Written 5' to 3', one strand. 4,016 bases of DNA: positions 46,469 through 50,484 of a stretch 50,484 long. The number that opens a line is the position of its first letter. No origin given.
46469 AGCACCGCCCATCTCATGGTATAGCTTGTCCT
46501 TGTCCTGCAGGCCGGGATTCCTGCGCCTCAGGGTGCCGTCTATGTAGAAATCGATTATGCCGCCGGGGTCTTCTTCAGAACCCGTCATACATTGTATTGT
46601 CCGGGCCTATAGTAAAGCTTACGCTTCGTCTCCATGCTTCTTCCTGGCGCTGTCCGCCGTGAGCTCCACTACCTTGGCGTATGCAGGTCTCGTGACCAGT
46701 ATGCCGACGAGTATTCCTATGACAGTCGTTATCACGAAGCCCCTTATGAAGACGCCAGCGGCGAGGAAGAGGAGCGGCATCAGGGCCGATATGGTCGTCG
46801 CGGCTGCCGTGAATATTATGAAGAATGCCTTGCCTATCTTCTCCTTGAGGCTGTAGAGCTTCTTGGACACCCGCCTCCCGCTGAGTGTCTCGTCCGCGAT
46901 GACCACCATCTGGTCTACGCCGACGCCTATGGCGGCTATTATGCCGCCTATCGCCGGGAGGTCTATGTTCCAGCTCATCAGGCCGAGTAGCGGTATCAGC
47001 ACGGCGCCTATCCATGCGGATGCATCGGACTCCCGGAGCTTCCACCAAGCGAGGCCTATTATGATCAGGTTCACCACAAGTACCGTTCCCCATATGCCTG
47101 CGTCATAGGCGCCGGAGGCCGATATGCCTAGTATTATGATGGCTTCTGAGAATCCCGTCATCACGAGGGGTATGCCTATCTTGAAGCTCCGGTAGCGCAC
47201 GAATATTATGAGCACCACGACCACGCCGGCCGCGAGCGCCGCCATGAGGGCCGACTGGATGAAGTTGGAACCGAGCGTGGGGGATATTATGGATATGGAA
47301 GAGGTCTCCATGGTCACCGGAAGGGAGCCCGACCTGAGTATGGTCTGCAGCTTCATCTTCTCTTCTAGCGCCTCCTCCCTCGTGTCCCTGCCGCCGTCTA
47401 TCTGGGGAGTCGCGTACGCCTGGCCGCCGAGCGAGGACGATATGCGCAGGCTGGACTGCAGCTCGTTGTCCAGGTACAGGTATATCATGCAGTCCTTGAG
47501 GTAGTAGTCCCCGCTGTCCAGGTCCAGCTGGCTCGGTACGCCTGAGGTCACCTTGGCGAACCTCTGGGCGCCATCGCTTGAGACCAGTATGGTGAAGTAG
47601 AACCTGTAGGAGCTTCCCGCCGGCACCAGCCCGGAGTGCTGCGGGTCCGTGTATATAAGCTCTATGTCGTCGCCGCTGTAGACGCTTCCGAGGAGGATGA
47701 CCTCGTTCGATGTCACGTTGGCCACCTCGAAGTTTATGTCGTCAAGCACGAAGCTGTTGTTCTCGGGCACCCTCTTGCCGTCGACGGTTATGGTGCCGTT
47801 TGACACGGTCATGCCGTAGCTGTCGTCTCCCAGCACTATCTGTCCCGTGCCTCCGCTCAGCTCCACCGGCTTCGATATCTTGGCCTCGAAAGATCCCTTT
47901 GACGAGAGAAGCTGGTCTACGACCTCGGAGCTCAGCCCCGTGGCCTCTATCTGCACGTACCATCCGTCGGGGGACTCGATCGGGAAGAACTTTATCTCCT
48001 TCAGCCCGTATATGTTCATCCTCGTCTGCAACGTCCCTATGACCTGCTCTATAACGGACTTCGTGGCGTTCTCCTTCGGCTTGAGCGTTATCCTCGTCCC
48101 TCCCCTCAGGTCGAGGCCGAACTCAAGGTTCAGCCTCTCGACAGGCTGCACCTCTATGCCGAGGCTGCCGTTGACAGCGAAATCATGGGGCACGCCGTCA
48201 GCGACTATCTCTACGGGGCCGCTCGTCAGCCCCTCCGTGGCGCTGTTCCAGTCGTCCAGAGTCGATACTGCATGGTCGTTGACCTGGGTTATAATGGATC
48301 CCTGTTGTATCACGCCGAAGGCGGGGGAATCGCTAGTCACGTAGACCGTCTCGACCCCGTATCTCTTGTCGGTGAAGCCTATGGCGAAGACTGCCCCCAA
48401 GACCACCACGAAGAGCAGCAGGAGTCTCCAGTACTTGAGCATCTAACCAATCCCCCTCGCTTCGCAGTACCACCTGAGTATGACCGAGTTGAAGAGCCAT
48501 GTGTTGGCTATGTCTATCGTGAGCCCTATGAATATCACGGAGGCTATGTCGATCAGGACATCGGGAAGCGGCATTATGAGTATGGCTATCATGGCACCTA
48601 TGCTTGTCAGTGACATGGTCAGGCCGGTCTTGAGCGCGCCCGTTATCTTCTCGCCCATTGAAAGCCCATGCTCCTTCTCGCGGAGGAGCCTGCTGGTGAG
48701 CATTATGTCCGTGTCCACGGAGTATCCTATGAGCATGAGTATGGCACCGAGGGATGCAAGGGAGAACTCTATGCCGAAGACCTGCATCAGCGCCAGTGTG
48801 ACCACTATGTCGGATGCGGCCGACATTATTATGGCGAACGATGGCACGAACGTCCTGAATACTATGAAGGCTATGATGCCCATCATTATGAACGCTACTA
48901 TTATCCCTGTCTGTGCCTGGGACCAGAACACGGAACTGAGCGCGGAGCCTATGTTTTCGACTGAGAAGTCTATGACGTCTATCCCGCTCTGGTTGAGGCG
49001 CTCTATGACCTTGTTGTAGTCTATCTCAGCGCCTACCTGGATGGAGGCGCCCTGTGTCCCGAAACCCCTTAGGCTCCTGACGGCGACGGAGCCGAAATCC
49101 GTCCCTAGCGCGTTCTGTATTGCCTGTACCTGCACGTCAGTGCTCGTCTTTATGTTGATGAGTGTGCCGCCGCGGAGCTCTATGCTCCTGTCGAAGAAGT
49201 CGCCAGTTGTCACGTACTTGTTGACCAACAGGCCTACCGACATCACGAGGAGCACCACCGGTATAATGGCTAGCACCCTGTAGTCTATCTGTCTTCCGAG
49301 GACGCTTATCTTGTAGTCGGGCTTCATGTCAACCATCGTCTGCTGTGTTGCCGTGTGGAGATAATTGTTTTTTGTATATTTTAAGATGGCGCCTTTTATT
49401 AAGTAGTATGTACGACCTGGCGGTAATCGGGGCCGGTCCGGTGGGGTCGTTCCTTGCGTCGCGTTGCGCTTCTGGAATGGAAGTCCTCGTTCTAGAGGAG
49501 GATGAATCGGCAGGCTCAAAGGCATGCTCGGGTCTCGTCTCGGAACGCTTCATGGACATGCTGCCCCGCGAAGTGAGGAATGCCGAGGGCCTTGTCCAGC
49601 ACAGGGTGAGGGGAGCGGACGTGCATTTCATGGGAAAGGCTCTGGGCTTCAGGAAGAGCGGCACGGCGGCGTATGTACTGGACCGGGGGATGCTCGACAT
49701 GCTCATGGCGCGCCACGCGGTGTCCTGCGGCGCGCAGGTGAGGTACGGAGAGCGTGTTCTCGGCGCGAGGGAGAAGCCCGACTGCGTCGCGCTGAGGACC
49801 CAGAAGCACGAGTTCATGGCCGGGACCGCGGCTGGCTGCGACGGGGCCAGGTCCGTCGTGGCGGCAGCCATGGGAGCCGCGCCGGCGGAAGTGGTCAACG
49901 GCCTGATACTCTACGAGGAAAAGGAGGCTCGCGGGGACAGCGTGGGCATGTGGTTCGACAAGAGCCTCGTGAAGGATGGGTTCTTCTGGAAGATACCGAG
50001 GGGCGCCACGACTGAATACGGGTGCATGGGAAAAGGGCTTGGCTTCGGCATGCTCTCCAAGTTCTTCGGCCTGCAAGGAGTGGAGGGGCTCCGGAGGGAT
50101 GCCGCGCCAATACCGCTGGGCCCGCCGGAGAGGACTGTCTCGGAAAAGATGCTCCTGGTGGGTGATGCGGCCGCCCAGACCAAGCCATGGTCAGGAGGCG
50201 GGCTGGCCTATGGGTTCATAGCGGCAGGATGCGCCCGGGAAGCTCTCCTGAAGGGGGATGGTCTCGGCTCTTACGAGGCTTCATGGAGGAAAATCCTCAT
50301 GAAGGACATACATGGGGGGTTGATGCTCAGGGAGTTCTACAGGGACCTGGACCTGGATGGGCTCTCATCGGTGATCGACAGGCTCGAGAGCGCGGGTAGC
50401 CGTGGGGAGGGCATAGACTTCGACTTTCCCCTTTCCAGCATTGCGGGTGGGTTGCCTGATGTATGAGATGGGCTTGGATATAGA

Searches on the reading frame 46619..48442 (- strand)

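Call 18: search_protein_families(library=pfam, proteins=[window:46619-48442:-], max_evalue=0.00001)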
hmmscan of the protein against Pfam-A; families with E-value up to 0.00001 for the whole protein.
window:46619-48442:- (607 aa): 1 family
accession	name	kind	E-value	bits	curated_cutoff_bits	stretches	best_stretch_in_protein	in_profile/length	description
PF02355.23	SecD_SecF_C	-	8e-09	35.6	20.5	0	377-442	12-76/189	Protein export membrane protein SecD/SecF, C-terminal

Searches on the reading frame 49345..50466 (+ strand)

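Call 18: search_protein_families(library=pfam, proteins=[window:49345-50466:+], max_evalue=0.00001)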
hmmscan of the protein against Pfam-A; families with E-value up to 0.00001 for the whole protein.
window:49345-50466:+ (373 aa): 2 families
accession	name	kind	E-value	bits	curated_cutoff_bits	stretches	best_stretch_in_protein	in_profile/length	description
PF01494.25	FAD_binding_3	-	6.6e-13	49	22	1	24-179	3-170/349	FAD binding domain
PF01266.30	DAO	-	3e-06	27.4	27.9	0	24-75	1-56/353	FAD dependent oxidoreductase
